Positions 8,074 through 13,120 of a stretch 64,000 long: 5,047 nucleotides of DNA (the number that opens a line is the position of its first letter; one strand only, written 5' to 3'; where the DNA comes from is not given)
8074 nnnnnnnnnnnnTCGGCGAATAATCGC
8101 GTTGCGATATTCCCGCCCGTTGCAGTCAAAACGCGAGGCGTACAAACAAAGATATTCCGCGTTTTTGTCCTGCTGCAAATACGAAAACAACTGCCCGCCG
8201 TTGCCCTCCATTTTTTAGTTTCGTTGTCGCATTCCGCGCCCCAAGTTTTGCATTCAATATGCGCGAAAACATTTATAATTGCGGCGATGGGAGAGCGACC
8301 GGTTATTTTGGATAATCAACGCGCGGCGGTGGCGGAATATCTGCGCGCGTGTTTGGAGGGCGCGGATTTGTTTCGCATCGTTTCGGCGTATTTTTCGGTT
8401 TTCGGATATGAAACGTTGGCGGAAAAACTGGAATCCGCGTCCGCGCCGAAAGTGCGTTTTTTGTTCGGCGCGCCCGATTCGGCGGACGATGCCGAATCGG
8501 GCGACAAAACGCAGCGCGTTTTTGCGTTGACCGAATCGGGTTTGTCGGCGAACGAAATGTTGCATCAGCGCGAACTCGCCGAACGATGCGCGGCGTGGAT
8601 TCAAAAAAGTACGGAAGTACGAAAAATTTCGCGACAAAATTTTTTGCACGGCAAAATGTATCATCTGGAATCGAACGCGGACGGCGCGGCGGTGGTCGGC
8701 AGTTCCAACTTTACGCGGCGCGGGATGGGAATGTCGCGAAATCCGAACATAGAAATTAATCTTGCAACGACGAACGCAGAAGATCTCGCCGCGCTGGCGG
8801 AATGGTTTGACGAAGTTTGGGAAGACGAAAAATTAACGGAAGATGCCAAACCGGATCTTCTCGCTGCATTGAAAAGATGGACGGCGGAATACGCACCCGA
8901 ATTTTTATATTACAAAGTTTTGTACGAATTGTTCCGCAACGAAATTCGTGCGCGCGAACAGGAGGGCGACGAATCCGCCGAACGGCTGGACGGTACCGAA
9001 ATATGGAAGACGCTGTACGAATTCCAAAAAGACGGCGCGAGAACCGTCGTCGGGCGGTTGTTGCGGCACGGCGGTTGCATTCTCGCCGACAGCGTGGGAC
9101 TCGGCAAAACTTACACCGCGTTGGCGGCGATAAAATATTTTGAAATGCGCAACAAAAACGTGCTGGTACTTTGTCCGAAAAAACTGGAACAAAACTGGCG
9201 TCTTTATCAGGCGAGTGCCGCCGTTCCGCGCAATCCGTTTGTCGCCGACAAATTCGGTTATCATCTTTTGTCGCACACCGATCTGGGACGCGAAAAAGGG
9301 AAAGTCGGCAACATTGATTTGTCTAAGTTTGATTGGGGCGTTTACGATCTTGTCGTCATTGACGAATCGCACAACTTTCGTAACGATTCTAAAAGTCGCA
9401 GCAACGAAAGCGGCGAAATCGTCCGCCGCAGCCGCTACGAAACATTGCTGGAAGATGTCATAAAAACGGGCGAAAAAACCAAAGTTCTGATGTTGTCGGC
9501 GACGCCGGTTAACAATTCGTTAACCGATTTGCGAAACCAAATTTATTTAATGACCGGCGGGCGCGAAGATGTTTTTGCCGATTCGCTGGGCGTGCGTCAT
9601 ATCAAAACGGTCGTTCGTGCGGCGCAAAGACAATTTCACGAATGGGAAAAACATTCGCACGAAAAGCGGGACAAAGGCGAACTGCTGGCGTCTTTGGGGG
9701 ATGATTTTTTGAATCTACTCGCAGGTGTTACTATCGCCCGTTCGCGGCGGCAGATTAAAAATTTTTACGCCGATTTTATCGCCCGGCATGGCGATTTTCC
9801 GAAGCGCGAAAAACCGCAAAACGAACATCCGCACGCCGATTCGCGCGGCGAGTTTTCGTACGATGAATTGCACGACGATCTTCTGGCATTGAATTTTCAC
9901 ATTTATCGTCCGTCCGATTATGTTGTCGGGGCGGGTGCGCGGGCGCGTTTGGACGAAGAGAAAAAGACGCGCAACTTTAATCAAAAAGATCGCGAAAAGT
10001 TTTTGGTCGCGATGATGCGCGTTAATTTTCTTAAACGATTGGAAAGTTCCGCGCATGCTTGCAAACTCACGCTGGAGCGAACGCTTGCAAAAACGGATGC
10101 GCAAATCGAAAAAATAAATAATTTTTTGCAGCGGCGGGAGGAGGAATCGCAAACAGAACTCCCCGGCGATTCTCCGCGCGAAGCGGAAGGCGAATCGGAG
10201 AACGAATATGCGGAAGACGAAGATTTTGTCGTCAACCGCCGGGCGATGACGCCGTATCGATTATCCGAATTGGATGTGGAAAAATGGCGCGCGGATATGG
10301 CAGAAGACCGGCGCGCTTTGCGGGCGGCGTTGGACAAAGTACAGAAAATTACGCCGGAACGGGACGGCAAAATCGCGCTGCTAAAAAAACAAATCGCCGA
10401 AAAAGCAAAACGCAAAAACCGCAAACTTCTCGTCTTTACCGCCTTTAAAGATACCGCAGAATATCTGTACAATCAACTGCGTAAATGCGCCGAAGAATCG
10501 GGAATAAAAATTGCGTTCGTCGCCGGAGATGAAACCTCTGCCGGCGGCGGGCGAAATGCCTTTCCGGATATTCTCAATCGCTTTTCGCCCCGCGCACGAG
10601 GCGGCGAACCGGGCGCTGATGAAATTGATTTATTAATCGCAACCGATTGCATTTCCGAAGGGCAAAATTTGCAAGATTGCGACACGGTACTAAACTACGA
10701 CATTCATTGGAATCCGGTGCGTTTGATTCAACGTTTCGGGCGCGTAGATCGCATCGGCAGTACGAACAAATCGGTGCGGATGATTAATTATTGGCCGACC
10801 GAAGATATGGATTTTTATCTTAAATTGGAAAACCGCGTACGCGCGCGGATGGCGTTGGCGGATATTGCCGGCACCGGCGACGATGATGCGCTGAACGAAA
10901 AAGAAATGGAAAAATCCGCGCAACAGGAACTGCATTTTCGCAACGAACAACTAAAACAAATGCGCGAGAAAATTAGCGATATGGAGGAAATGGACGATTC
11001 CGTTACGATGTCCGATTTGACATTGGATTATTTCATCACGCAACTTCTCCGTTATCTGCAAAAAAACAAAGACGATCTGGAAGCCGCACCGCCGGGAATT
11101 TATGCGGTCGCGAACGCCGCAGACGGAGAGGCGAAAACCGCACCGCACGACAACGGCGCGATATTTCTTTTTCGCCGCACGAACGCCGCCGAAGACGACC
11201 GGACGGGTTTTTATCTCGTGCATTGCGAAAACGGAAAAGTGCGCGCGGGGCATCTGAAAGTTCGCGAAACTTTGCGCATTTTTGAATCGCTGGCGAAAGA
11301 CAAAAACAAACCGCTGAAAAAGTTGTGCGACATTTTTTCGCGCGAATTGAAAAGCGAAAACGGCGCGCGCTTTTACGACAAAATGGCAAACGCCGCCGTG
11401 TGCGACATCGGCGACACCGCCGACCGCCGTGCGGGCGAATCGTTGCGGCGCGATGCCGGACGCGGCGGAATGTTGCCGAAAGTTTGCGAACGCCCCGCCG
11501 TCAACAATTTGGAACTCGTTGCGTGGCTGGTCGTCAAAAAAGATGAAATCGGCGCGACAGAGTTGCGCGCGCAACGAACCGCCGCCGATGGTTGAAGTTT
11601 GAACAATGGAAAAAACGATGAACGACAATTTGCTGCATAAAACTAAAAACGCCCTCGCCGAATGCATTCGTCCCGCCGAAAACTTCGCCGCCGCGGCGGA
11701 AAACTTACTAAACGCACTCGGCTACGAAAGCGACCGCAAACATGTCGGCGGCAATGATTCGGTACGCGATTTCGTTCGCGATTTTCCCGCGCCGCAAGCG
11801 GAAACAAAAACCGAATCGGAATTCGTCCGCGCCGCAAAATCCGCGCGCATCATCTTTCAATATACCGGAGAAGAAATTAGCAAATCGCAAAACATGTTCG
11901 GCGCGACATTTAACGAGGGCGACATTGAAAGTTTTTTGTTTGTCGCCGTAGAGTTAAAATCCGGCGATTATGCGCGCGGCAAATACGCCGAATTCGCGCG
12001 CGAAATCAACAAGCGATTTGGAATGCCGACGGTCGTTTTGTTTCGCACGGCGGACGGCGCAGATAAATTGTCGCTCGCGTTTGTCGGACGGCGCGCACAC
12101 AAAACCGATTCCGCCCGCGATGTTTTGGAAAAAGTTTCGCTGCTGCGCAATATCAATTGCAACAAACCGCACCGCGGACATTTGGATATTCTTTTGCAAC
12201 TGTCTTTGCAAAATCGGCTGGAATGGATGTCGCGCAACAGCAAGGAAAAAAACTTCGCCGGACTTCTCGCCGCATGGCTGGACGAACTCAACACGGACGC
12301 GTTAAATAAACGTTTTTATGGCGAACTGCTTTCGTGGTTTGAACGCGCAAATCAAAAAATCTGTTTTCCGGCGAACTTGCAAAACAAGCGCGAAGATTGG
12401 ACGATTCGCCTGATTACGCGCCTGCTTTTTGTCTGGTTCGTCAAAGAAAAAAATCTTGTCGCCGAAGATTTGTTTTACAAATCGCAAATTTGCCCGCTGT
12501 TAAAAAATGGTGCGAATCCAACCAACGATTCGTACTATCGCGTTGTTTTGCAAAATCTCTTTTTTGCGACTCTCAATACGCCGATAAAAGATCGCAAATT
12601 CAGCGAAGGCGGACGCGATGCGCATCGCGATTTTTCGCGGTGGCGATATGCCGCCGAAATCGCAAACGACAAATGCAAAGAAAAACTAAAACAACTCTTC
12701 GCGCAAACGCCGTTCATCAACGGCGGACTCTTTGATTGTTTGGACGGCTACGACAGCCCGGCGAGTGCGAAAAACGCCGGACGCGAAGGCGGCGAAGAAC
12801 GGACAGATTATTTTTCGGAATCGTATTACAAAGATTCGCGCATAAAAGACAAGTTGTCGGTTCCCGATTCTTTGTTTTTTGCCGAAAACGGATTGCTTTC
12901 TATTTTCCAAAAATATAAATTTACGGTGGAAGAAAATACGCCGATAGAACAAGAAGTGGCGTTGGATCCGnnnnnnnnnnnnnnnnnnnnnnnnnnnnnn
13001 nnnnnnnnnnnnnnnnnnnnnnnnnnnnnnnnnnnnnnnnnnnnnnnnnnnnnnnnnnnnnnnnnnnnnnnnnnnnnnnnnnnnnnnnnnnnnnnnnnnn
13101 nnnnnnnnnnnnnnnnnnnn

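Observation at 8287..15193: Two-gene PLD-SNF2 helicase + MmeI-family type IIG-like methyltransferase module (minimal DISARM-like / split type ISP-like system)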

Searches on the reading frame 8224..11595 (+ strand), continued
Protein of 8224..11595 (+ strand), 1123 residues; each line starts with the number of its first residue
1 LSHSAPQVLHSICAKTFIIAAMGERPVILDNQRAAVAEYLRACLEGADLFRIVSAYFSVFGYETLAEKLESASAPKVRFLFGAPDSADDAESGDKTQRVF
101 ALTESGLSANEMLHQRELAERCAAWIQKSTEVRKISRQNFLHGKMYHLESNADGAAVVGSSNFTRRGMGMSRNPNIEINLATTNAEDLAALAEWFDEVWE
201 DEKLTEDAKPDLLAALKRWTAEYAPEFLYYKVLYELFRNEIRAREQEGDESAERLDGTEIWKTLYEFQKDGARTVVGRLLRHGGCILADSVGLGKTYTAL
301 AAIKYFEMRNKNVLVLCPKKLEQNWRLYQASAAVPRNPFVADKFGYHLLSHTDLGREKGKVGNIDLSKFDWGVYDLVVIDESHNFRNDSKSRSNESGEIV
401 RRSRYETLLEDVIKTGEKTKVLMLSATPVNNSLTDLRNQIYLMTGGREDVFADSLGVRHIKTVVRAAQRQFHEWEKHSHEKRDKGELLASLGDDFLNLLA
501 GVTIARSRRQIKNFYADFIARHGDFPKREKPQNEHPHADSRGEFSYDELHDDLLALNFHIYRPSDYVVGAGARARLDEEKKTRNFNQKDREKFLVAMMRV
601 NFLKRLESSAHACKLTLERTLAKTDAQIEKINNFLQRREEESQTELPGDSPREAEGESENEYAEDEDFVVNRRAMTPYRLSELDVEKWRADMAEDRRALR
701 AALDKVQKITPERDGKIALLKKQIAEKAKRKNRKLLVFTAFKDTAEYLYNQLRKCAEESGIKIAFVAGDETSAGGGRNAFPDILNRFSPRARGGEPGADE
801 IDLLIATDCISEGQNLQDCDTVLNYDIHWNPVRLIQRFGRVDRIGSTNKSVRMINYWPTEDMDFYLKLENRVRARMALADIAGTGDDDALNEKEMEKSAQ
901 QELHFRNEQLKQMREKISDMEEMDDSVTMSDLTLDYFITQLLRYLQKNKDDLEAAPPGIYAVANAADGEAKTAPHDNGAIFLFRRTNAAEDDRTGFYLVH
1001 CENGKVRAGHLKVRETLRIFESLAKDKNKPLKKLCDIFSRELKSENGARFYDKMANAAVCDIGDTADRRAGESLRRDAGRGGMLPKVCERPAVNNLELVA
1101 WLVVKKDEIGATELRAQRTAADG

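Call 105: find_homologous_proteins(query=A5, max_evalue=0.00001)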
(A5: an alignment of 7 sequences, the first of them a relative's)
Query A5 (7 sequences) (233 aa, profile of the alignment): 6071 proteins with E <= 0.00001 among 8000 candidates; the best 120 are listed.
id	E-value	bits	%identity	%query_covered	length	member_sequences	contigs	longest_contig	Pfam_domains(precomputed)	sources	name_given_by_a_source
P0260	3.2e-90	320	98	100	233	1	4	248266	PF14335.12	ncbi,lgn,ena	ncbi:TPA: DUF4391 domain-containing protein [Citrobacter braakii]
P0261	5.5e-90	319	99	100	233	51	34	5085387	PF14335.12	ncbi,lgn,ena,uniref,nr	ncbi:DUF4391 domain-containing protein [Yersinia enterocolitica]|uniref:DUF4391 domain-containing pr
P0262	4.8e-89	316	92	100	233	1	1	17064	PF14335.12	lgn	-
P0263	9.8e-89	315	96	100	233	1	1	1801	PF14335.12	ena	-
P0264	1.2e-88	315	96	100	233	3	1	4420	PF14335.12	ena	-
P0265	2.2e-88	314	92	100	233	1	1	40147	PF14335.12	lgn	-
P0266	2.3e-88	314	95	100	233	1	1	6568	PF14335.12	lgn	-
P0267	2.4e-88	314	93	100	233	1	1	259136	PF14335.12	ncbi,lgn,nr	ncbi:TPA: DUF4391 domain-containing protein [Enterobacter chengduensis]|nr:DUF4391 domain-containing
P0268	2.8e-88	313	92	100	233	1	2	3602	PF14335.12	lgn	-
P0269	3.0e-88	313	95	100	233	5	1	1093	PF14335.12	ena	-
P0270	3.8e-88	313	92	100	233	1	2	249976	PF14335.12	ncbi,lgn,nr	ncbi:DUF4391 domain-containing protein [Cronobacter turicensis]|nr:DUF4391 domain-containing protein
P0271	4.0e-88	313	96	100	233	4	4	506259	PF14335.12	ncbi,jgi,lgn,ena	-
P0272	4.1e-88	313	94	100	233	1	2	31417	PF14335.12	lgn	-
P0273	4.2e-88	313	92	100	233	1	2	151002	PF14335.12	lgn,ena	-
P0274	4.9e-88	313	92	100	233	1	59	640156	PF14335.12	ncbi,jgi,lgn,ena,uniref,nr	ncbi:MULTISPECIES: DUF4391 domain-containing protein [Enterobacterales]|uniref:Methyl-accepting chem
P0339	6.5e-87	309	92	97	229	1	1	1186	PF14335.12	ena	-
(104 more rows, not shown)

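Call 110: search_solved_structures(query=L056:3735-6194:+, max_evalue=0.01)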
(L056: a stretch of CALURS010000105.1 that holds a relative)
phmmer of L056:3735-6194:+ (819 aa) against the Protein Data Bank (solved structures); distinct sequences matched with E-value up to 0.01: 85 (the best 60 are shown).
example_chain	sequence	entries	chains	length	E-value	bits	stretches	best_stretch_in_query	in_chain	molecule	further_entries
7l7b_F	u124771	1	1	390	5.9e-54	186.7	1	241-541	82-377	RNA polymerase sigma factor SigA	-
7kif_F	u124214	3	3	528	6.2e-54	186.6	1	315-542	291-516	RNA polymerase sigma factor SigA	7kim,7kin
5uh5_F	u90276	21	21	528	6.2e-54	186.6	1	315-542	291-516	RNA polymerase sigma factor SigA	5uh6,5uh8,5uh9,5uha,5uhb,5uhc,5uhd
6bzo_F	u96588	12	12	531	6.4e-54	186.6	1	315-542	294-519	RNA polymerase sigma factor SigA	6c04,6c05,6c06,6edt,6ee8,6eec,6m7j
9e7v_F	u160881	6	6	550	7.4e-54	186.4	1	315-542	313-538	RNA polymerase sigma factor SigA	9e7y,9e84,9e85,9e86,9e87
5tw1_F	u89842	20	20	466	2.5e-53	184.7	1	314-542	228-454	RNA polymerase sigma factor SigA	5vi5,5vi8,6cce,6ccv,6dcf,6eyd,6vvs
8x6f_E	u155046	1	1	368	4.9e-53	183.7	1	253-541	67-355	RNA polymerase sigma factor SigA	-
8dy9_F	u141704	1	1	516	1.7e-52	181.9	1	304-542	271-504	RNA polymerase sigma factor SigA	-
8dy7_F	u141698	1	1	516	1.7e-52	181.9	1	304-542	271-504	RNA polymerase sigma factor SigA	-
7ckq_F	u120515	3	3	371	2e-52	181.7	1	276-541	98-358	RNA polymerase sigma factor SigA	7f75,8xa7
8k60_F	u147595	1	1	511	2.5e-52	181.3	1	258-542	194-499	RNA polymerase principal sigma factor HrdB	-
7vpz_F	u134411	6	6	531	2.9e-52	181.1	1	304-542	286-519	RNA polymerase principal sigma factor HrdB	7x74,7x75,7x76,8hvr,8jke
7vpd_F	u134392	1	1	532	2.9e-52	181.1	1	304-542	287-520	RNA polymerase sigma factor SigA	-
9dvs_G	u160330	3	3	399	4.5e-49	170.6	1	317-541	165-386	RNA polymerase sigma factor SigA1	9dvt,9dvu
7xya_F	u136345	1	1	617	5.3e-49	170.3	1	313-541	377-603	RNA polymerase sigma factor RpoD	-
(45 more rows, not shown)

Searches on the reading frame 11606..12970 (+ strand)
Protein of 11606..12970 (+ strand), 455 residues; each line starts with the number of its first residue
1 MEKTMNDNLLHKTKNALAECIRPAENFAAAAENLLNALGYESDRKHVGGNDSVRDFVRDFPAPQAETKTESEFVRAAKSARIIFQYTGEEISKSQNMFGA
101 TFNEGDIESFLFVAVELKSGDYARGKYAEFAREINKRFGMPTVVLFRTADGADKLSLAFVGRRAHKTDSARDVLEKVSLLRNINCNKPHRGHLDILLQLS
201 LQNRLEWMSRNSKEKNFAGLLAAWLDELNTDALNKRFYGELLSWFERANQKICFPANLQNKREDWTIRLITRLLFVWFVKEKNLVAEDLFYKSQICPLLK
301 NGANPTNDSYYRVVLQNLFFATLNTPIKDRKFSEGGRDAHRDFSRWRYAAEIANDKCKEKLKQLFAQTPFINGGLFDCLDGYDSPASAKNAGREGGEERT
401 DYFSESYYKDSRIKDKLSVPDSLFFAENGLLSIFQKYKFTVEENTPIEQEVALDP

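Call 46: predict_structure(alignment_id=A3)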
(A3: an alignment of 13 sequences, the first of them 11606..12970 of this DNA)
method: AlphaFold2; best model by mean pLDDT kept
length: 455 residues; sequences in the alignment: 13
mean_pLDDT: 76.0   pTM: 0.70
mean pLDDT of the five models: 76.0, 75.5, 75.3, 75.0, 72.4
residues with pLDDT >= 90: 123; 70-90: 210; 50-70: 51; < 50: 71
segments of 3 or more residues with pLDDT < 50: 322-345, 370-400, 406-414, 448-451
pLDDT, mean of each block of 10 residues (from residue 1): 68 90 75 94 79 91 88 94 90 65 87 93 88 90 90 85 76 79 86 88 92 91 84 83 92 76 82 78 79 88 77 75 40 33 55 86 71 38 42 42 50 60 89 81 52 50
secondary structure, 60 per line:
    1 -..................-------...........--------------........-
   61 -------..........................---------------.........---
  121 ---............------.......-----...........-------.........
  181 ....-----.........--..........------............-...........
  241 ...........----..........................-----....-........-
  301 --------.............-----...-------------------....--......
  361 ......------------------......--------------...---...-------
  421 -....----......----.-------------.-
elements in order: H2-19 H27-37 H53-59 H68-76 E77-87 H88-93 E109-117 H124-135 E142-148 E154-164 E172-184 H190-198 H201-210 H217-228 H230-251 H256-281 H287-290 H292-298 H309-321 H355-366 H385-390 H422-425 H430-435

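Call 48: fold_search(model_id=the predicted structure, library=pdb)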
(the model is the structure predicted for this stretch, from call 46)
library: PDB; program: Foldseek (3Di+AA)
matches with E <= 10: 478; with E <= 0.001: 0
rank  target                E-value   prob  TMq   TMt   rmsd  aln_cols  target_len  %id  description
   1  8wr2_B                2.6e-02  0.84  0.14  0.19   9.6       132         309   12  Crystal Structure of Human Pyridoxal Kinase with bound Luteolin (released 2024-03-20)
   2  6yk0_A                2.7e-02  0.84  0.14  0.18   8.8       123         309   14  Crystal structure of mouse pyridoxal kinase in complex with ATP-gamma-S (released 2021-04-14)
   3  6yk1_A                3.1e-02  0.66  0.12  0.17  13.2       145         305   12  Crystal structure of mouse pyridoxal kinase in complex with ATP-gamma-S and artesunate (released 2021-04-14)
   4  4en4_A                3.6e-02  0.75  0.14  0.18   9.7       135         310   14  Crystal Structure of the Ternary Human PL Kinase-Ginkgotoxin-MgATP Complex (released 2012-05-02)
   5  3bio_A                4.0e-02  0.21  0.11  0.16  16.8       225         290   13  Crystal structure of oxidoreductase (Gfo/Idh/MocA family member) from Porphyromonas gingivalis W83 (released 2007-12-25)
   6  3keu_B                4.5e-02  0.75  0.14  0.18   8.8       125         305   14  Crystal Structure of Human PL Kinase with bound PLP and ATP (released 2009-11-03)
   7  3fhy_B                4.7e-02  0.72  0.14  0.18   8.9       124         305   14  Crystal structure of D235N mutant of human pyridoxal kinase (released 2008-12-23)
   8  2yxu_B                5.0e-02  0.51  0.14  0.18  12.7       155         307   13  Human Pyridoxal Kinase (released 2008-03-11)
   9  6yjz_A                5.2e-02  0.72  0.14  0.19   8.9       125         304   13  Crystal structure of mouse pyridoxal kinase in apo form (released 2021-04-14)
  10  2yxt_B                5.8e-02  0.66  0.13  0.18   9.4       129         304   14  Human Pyridoxal Kinase (released 2008-03-11)
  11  2afb_B                7.6e-02  0.35  0.11  0.14   8.3       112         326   12  Crystal structure of 2-dehydro-3- deoxygluconokinase (EC 2.7.1.45) (tm0067) from THERMOTOGA MARITIMA at 2.05 A resolut (released 2006-02-14)
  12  2ajp_B                8.1e-02  0.63  0.14  0.19   9.6       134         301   12  Crystal structure of a human pyridoxal kinase (released 2005-08-09)
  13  5gz1_A                9.5e-02  0.33  0.12  0.16  16.1       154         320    8  Structure of substrate/cofactor-free D-amino acid dehydrogenase (released 2017-04-12)
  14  6yjz_B                1.1e-01  0.57  0.14  0.18   8.8       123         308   13  Crystal structure of mouse pyridoxal kinase in apo form (released 2021-04-14)
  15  8hp0_A                1.1e-01  0.23  0.11  0.15  16.0       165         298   13  Crystal structure of meso-diaminopimelate dehydrogenase from Prevotella timonensis (released 2023-12-13)
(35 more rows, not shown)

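Call 76: search_protein_families(library=pfam, alignment_id=A3, max_evalue=1)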
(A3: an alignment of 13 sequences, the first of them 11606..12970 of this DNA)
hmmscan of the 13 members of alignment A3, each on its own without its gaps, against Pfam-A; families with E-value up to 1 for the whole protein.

A. member 1, window:11606-12970:+ (455 aa): 0 families

B. families by the number of members that match (of 13 scanned): 3 families
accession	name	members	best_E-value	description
PF20465.4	MmeI_hel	5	0.00016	MmeI, helicase spacer domain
PF14335.11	DUF4391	5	0.0055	Domain of unknown function (DUF4391)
PF02998.19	Lentiviral_Tat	1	0.15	Lentiviral Tat protein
